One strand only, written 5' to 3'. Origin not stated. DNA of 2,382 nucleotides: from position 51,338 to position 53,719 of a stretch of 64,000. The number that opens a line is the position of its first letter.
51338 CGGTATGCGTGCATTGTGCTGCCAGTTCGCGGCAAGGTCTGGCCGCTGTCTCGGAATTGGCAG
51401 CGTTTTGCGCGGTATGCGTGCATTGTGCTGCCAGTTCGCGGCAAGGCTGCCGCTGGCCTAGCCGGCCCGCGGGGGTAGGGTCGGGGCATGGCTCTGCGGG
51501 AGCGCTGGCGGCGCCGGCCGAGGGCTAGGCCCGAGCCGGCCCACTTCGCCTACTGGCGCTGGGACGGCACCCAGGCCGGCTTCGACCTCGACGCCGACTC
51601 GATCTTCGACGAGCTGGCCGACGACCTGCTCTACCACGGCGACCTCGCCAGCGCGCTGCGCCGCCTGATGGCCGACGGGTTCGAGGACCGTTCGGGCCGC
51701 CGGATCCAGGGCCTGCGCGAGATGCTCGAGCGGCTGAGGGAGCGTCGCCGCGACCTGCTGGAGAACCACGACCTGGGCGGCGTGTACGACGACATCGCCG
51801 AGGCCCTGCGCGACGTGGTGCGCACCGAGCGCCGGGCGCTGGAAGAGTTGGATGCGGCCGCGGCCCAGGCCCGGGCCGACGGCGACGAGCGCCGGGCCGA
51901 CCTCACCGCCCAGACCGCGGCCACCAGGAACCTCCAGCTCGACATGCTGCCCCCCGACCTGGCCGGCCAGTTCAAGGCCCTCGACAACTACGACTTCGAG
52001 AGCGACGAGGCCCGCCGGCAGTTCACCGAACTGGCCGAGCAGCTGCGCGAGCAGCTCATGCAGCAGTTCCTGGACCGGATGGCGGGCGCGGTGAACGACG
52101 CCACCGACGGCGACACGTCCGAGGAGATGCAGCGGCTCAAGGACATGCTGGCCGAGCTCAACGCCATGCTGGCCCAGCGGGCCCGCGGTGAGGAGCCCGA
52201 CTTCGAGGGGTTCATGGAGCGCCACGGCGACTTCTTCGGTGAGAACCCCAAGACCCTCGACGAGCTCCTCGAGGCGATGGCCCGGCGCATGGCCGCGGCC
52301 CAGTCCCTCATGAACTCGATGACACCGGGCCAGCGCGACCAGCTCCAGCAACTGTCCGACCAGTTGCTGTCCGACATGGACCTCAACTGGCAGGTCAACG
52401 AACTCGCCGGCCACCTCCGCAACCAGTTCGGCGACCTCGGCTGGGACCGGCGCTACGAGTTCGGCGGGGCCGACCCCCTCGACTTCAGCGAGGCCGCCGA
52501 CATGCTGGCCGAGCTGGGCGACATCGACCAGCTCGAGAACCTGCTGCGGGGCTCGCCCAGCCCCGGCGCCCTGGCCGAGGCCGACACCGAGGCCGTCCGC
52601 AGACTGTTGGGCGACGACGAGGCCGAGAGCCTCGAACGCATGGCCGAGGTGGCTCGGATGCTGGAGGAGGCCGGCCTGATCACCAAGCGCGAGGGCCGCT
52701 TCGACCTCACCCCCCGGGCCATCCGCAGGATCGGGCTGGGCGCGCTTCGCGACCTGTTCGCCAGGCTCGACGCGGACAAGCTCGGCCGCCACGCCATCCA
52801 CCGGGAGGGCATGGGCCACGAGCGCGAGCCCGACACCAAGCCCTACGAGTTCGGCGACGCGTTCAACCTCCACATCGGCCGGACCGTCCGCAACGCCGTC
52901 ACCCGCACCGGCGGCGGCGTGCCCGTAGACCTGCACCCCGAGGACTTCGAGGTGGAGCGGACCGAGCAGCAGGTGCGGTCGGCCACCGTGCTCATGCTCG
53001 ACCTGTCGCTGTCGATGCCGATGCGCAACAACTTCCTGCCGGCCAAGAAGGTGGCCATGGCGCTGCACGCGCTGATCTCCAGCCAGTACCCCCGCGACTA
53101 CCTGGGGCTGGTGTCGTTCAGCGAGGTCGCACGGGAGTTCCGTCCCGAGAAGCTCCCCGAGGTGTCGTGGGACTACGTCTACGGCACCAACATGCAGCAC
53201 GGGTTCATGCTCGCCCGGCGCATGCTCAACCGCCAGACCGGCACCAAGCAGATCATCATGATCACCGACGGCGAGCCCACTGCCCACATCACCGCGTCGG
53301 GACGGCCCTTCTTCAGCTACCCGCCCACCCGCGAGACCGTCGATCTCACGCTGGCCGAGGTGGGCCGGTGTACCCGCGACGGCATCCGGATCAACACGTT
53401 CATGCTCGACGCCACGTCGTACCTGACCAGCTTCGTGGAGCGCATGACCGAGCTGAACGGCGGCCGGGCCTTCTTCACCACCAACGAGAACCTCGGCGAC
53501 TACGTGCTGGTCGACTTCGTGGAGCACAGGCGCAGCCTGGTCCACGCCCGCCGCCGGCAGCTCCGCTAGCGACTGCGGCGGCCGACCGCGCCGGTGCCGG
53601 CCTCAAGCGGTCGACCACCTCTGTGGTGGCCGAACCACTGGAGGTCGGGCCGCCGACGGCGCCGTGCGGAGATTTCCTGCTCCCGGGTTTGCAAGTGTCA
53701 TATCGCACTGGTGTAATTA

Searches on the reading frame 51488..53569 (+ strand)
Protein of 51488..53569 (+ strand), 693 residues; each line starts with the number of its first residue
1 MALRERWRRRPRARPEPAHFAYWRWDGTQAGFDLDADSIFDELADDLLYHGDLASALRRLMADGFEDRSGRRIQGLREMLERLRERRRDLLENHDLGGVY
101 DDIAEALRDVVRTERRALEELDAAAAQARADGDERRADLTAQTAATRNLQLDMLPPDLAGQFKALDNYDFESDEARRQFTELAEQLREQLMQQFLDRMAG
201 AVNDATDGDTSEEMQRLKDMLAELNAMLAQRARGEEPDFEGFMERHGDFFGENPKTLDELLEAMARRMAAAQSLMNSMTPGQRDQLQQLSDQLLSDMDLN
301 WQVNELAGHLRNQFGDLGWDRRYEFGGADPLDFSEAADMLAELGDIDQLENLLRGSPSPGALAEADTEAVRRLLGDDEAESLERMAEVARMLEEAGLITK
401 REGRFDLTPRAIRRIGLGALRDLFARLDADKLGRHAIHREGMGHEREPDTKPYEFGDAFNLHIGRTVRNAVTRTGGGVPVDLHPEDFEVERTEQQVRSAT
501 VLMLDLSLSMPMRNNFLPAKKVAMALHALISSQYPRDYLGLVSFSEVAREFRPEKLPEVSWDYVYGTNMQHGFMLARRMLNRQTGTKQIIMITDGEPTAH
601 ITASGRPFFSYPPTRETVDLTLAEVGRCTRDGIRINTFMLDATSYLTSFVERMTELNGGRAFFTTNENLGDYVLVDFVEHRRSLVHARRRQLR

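Call 15: search_protein_families(library=pfam, proteins=[window:51488-53569:+])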
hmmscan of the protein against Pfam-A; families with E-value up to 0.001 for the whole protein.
window:51488-53569:+ (693 aa): 1 family
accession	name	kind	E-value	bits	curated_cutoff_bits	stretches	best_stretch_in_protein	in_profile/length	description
PF13519.12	VWA_2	-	5.2e-07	30.7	27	1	500-596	1-107/107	von Willebrand factor type A domain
